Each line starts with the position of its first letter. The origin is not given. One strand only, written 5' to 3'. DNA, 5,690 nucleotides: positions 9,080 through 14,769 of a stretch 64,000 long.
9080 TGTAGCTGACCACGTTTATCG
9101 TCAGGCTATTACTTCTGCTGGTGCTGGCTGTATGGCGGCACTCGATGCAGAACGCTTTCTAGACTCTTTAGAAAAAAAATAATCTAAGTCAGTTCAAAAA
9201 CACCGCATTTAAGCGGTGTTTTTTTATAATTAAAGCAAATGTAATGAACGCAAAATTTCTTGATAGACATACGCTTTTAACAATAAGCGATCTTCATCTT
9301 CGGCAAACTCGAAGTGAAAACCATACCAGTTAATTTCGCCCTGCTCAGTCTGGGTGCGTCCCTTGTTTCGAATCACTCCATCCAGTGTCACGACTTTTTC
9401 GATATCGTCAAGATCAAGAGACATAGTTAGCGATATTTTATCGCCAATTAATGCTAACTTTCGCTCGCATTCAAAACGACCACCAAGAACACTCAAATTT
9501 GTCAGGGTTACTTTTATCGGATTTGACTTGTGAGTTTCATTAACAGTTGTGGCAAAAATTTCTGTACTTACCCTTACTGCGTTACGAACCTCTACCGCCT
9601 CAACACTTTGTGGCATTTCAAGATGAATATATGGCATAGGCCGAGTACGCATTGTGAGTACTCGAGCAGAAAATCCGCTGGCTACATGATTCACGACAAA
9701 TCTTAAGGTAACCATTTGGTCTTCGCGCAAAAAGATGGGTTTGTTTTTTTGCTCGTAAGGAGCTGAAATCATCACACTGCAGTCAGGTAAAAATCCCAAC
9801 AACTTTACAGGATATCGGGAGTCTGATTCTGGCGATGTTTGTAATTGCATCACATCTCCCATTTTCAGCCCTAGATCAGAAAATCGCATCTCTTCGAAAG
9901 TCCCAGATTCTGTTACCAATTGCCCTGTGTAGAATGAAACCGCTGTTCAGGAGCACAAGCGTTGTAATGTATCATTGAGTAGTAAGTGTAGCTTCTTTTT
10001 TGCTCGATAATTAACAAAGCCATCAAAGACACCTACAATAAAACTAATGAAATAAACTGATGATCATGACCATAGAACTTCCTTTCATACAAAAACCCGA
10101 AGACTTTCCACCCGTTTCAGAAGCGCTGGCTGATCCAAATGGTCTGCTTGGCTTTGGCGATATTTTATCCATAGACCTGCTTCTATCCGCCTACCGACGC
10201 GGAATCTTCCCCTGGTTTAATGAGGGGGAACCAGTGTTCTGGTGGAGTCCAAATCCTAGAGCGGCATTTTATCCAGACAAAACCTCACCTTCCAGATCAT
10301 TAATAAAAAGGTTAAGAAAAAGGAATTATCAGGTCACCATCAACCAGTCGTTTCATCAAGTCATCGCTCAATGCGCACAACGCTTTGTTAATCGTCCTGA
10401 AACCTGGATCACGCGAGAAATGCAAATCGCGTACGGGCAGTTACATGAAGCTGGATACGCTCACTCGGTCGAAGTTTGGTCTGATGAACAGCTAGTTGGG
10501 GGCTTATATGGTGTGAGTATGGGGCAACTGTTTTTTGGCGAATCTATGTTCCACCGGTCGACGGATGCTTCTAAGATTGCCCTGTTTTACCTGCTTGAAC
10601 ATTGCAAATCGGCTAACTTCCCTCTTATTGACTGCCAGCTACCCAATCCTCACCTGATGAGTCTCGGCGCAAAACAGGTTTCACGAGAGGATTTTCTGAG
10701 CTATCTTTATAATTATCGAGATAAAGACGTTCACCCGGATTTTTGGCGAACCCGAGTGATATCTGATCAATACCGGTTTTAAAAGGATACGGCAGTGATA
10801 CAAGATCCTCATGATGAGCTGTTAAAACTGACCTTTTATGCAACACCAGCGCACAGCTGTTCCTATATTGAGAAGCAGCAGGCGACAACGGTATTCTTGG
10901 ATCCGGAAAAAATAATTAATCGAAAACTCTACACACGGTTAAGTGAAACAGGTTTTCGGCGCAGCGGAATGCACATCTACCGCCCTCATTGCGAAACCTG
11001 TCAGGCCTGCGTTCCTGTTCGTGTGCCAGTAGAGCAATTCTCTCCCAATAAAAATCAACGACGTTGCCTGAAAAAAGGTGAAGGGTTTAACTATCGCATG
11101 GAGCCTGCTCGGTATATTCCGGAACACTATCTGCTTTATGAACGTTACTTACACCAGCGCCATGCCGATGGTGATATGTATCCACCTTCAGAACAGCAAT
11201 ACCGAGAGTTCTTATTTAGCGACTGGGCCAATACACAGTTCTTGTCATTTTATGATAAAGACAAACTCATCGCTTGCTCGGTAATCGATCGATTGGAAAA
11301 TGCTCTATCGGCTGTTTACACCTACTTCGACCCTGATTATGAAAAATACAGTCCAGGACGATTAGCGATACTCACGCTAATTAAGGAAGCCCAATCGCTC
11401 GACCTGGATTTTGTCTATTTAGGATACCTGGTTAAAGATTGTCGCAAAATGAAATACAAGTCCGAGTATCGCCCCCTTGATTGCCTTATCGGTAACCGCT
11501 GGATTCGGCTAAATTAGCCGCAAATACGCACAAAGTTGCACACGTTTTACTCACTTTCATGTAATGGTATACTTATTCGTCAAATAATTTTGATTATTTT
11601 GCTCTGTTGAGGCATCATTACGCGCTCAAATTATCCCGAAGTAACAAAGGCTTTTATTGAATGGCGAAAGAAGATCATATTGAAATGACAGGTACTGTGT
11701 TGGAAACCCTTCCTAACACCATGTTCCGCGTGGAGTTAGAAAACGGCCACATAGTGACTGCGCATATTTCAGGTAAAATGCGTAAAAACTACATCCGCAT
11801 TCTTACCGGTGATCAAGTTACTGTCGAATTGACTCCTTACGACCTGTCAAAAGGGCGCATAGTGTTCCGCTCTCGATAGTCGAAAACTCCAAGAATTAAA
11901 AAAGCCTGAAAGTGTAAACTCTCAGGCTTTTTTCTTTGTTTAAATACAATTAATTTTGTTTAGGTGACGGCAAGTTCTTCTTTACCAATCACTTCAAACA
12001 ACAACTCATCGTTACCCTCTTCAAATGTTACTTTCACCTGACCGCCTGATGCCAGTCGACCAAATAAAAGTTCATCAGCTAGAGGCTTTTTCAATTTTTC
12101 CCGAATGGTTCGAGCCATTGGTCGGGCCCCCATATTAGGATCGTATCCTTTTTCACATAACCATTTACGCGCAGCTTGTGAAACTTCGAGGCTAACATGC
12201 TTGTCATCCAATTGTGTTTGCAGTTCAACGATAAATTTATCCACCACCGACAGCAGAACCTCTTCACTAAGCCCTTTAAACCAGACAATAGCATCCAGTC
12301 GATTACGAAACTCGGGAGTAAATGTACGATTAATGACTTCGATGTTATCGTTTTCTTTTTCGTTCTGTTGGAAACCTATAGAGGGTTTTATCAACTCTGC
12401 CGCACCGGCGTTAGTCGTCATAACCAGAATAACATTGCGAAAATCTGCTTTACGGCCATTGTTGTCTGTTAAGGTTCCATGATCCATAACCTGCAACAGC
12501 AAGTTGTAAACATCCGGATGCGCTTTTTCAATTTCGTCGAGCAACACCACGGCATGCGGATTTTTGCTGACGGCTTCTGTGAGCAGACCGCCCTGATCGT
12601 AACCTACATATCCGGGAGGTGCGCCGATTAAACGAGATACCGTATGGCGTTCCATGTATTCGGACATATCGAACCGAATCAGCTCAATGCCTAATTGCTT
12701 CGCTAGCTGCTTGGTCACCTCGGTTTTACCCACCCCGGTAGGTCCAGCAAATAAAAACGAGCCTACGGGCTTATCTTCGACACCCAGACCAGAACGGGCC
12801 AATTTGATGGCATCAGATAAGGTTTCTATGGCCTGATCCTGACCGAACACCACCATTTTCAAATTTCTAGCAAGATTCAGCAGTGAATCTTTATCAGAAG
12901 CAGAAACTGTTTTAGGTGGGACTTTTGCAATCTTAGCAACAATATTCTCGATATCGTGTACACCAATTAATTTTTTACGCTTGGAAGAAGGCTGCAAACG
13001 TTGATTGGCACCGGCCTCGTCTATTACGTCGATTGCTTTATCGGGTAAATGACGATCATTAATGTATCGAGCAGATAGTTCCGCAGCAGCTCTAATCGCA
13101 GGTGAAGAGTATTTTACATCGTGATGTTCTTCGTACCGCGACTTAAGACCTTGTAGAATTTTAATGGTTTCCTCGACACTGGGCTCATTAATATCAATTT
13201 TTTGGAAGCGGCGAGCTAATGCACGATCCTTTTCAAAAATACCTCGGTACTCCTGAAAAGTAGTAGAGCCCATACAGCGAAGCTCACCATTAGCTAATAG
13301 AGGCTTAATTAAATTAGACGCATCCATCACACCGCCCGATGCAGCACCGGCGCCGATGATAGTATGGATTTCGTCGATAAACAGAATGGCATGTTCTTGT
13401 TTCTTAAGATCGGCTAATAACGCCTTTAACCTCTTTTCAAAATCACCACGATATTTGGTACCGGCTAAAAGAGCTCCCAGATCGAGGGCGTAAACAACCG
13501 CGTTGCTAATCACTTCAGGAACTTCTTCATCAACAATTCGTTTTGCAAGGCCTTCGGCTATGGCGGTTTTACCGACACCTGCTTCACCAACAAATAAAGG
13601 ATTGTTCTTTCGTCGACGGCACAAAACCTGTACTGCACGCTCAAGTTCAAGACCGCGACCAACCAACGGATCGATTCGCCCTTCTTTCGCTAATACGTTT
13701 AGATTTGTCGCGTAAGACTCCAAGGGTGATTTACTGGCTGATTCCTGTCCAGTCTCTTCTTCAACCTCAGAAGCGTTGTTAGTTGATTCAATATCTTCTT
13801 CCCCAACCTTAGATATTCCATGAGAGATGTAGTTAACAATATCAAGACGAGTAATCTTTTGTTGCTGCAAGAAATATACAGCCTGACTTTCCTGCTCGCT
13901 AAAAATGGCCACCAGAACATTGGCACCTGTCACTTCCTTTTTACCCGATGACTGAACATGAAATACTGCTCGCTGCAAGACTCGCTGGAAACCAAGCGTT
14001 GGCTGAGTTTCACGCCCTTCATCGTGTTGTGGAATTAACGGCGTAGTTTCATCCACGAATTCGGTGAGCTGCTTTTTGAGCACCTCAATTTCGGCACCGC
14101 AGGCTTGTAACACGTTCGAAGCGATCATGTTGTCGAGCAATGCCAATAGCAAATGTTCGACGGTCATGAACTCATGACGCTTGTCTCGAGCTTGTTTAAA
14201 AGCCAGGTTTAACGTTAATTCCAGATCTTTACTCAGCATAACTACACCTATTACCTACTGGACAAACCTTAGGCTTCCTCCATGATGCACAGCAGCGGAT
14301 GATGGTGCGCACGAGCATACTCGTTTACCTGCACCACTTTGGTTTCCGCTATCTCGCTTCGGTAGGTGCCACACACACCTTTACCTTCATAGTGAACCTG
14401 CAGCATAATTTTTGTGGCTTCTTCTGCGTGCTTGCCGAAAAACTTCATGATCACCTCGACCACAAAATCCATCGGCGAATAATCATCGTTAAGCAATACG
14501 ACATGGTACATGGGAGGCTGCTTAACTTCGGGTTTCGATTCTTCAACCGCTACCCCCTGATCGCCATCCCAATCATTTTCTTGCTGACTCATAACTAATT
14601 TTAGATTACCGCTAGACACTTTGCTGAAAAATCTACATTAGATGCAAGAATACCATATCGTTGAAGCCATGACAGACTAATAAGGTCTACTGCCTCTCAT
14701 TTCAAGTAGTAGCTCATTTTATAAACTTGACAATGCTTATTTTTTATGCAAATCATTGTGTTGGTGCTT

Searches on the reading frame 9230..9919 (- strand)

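Call 47: search_protein_families(library=pfam, proteins=[window:9230-9919:-], max_evalue=0.00001)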
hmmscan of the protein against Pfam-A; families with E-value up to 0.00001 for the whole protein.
window:9230-9919:- (229 aa): 2 families
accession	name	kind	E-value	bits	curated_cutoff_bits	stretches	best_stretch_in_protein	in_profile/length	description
PF12945.12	PilZNR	-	4.2e-15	56.1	23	1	19-103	1-85/85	Flagellar protein YcgR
PF07238.19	PilZ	-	1.9e-06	28.6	22.5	1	111-220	2-102/102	PilZ domain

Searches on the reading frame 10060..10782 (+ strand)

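Call 47: search_protein_families(library=pfam, proteins=[window:10060-10782:+], max_evalue=0.00001)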
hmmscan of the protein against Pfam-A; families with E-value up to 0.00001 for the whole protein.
window:10060-10782:+ (240 aa): 1 family
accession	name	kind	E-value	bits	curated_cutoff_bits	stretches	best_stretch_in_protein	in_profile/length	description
PF03588.20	Leu_Phe_trans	-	2.3e-72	242.5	22.7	1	39-207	2-170/171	Leucyl/phenylalanyl-tRNA protein transferase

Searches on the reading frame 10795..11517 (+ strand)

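Call 48: search_protein_families(library=pfam, proteins=[window:10795-11517:+], max_evalue=0.00001)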
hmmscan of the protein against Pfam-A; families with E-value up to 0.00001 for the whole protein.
window:10795-11517:+ (240 aa): 3 families
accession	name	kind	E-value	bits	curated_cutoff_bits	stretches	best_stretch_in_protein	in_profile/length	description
PF04377.21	ATE_C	-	1e-40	139.5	25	1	110-231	1-121/122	Arginine-tRNA-protein transferase, C terminus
PF04376.19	ATE_N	-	1.7e-25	89.4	27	1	20-90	1-72/72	Arginine-tRNA-protein transferase, N terminus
PF13480.13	Acetyltransf_6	-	2.6e-08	34.6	22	1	87-210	6-135/143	Acetyltransferase (GNAT) domain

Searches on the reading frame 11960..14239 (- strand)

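Call 48: search_protein_families(library=pfam, proteins=[window:11960-14239:-], max_evalue=0.00001)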
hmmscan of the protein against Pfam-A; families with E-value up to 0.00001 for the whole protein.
window:11960-14239:- (759 aa): 13 families
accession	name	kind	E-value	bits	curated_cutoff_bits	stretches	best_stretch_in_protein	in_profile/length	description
PF07724.20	AAA_2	-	7e-68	228.3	27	1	490-651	1-166/166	AAA domain (Cdc48 subfamily)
PF17871.7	AAA_lid_9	-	1.6e-29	102.3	22.8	1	354-452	1-96/104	AAA lid domain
PF00004.35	AAA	-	8e-27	94.7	21.2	2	215-311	2-88/131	ATPase family associated with various cellular activities (AAA)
PF10431.15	ClpB_D2-small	-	1e-26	93.2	21.9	1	657-737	1-81/81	C-terminal, D2-small domain, of ClpB protein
PF07728.20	AAA_5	-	1e-17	64.9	22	1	495-611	2-123/139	AAA domain (dynein-related subfamily)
PF02861.25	Clp_N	-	1.6e-12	47.8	20.7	1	13-62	1-52/53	Clp amino terminal domain, pathogenicity island component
PF13191.12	AAA_16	-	4.1e-12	47.4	32.6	0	191-280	1-129/167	AAA ATPase domain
PF13401.12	AAA_22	-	3.2e-11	44.1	27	0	494-586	7-109/130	AAA domain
PF00158.32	Sigma54_activat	-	1.2e-09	38.5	20.2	0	494-617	24-149/168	Sigma-54 interaction domain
PF12775.13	AAA_7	-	1.1e-08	35.2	25.8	0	494-607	35-153/181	P-loop containing dynein motor region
PF05496.18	RuvB_N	-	2.7e-07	30.9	27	0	465-520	10-61/159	Holliday junction DNA helicase RuvB P-loop domain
PF13173.12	AAA_14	-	5.1e-07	30.2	27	0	218-332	9-105/129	AAA domain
PF05621.17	TniB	-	1.9e-06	27.9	22.4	0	199-351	23-185/189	Bacterial TniB protein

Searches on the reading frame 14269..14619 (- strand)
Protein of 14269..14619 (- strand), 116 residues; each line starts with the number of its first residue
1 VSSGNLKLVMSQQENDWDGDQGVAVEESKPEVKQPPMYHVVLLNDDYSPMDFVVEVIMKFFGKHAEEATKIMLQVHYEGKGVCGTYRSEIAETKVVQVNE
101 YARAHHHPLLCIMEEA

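Call 48: search_protein_families(library=pfam, proteins=[window:14269-14619:-], max_evalue=0.00001)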
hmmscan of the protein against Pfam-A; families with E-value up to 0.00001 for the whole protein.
window:14269-14619:- (116 aa): 1 family
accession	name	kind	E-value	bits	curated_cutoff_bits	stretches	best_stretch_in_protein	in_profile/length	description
PF02617.22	ClpS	-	2.3e-35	120.7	23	1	33-111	1-79/80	ATP-dependent Clp protease adaptor protein ClpS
